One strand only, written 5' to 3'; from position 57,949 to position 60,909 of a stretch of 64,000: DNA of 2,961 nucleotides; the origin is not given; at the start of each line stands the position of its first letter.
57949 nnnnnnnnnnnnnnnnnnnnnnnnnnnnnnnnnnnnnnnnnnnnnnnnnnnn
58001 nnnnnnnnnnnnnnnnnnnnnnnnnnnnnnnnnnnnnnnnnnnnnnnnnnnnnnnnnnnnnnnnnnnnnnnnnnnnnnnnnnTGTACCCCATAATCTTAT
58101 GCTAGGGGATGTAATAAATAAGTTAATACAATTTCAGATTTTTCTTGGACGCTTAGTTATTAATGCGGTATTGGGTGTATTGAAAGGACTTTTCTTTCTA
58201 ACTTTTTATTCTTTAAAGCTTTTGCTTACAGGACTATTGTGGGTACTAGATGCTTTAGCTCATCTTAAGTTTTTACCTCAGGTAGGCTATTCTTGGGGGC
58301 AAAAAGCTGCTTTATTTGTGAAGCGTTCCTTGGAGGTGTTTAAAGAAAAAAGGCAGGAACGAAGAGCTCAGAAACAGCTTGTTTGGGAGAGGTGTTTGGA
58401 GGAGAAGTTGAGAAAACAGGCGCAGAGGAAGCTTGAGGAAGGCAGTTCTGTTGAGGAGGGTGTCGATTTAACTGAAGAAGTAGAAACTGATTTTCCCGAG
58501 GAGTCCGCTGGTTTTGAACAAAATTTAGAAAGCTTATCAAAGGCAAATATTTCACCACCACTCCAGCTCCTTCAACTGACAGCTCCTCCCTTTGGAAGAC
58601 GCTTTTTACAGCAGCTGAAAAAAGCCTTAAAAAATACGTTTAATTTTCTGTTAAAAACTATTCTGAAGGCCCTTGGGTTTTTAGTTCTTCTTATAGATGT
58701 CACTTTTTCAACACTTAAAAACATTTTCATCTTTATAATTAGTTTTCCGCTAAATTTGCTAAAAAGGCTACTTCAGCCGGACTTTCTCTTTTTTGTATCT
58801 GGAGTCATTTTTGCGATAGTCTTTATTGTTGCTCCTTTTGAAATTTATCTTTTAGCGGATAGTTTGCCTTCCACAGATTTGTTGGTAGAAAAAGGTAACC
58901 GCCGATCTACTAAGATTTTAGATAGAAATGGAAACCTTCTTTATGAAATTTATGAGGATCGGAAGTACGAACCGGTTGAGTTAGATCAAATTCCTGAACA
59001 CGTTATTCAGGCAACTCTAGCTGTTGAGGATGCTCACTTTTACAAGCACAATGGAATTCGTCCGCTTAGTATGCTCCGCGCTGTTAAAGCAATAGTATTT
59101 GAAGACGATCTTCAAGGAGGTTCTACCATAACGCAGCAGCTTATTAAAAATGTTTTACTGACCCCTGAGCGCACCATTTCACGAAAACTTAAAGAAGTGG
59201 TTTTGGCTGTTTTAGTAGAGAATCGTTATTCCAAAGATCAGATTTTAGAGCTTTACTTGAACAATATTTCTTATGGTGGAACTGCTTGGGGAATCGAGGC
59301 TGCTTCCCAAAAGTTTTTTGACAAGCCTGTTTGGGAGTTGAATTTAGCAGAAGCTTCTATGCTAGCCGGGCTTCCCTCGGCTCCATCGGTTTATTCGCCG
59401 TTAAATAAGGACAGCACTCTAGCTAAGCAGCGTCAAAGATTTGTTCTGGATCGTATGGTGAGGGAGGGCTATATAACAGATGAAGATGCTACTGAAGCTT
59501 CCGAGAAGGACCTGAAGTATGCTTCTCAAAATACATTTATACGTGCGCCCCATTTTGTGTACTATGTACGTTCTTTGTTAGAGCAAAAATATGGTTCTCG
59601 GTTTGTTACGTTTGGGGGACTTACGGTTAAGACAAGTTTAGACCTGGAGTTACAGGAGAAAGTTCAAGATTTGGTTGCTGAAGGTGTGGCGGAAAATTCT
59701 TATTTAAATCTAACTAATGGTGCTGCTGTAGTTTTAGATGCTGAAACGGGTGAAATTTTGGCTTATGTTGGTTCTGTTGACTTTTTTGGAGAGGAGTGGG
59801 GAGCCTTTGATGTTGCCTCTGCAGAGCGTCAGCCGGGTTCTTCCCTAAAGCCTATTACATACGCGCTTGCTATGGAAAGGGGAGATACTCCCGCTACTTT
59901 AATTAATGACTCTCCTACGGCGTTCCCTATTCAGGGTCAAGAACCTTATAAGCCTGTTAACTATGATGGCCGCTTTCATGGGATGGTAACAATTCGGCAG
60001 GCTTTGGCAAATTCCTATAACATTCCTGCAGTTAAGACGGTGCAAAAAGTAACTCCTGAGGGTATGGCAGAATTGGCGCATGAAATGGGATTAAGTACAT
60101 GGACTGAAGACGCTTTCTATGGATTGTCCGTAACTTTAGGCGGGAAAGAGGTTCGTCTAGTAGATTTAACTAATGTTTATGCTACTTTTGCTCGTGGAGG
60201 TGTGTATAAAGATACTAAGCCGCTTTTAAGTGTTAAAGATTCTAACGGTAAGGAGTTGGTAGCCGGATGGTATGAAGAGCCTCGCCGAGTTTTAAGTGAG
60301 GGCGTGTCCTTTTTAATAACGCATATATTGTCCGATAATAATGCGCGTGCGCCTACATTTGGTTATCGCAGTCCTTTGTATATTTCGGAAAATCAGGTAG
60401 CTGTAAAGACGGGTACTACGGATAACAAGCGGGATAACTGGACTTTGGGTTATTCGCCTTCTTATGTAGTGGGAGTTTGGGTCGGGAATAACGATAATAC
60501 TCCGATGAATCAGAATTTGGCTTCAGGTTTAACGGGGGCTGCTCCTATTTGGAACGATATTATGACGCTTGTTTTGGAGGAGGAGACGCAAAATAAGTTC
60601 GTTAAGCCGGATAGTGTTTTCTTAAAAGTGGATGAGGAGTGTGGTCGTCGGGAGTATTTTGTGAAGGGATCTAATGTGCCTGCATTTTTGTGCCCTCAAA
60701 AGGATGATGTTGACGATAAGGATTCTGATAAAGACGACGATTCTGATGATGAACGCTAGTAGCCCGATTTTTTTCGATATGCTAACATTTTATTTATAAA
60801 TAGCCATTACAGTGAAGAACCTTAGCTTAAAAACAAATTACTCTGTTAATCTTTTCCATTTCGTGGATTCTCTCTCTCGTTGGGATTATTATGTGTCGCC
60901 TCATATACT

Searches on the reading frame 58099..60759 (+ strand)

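Call 58: search_protein_families(library=pfam, proteins=[window:58099-60759:+], max_evalue=0.0001)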
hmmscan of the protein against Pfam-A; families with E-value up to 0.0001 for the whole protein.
window:58099-60759:+ (886 aa): 2 families
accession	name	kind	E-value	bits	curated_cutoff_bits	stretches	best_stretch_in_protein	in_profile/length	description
PF00912.28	Transgly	-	1.3e-60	204.4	27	1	278-453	2-177/178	Transglycosylase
PF00905.27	Transpeptidase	-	5.3e-21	75.5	22.1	1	541-822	1-298/299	Penicillin binding protein transpeptidase domain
